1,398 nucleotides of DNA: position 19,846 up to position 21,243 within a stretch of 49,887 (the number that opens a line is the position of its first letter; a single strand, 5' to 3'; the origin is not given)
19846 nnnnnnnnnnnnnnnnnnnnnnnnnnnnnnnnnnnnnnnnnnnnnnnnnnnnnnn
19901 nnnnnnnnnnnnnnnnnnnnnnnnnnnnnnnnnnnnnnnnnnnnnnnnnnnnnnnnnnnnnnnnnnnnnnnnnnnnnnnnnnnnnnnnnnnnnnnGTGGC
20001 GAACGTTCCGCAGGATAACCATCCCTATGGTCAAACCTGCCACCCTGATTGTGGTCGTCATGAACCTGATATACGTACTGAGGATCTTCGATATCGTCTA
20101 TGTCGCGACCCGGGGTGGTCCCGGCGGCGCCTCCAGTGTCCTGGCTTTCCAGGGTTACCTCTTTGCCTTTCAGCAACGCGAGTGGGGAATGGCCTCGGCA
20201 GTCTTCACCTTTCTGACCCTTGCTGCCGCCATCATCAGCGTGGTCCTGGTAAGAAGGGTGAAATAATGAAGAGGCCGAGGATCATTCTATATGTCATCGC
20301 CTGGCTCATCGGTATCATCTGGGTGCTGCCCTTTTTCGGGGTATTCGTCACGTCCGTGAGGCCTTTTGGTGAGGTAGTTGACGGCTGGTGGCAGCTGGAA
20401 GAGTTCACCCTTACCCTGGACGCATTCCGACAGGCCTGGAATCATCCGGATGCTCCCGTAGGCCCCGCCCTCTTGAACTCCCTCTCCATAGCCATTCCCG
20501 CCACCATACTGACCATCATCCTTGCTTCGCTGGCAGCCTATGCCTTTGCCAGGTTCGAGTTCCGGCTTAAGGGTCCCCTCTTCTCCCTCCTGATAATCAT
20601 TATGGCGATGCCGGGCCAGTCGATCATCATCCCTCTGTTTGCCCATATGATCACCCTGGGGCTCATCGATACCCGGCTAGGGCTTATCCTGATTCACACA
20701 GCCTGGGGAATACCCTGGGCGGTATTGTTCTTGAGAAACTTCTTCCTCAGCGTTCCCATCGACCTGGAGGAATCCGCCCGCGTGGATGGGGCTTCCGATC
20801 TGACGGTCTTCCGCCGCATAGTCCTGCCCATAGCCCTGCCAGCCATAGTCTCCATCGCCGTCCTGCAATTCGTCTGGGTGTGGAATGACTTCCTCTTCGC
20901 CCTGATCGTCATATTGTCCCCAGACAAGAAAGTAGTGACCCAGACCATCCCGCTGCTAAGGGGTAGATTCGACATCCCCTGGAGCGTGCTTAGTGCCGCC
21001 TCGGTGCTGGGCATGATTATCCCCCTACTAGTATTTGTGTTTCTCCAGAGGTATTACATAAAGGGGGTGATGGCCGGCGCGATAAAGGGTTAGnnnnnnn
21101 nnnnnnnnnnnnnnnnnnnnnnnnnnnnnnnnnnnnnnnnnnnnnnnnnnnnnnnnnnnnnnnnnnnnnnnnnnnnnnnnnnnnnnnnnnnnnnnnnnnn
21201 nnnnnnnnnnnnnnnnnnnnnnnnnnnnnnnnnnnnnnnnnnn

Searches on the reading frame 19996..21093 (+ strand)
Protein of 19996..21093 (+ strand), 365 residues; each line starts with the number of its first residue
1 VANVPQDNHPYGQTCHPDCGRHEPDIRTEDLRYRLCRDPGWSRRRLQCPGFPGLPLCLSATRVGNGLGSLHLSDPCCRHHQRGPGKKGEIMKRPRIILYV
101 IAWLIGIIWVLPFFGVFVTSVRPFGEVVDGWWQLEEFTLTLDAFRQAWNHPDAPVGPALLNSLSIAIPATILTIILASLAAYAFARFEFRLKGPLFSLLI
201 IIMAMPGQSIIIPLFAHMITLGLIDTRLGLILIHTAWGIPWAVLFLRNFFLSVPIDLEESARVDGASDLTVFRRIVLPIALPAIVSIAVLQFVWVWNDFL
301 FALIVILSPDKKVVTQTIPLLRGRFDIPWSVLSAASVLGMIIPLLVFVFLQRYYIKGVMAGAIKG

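Call 72: search_protein_families(library=pfam, proteins=[window:19996-21093:+], max_evalue=0.00001)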
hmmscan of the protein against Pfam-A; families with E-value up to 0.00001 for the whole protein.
window:19996-21093:+ (365 aa): 1 family
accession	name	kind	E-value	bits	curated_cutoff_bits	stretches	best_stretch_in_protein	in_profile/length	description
PF00528.27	BPD_transp_1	-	3.1e-21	76.4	26.4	1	174-355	2-179/184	Binding-protein-dependent transport system inner membrane component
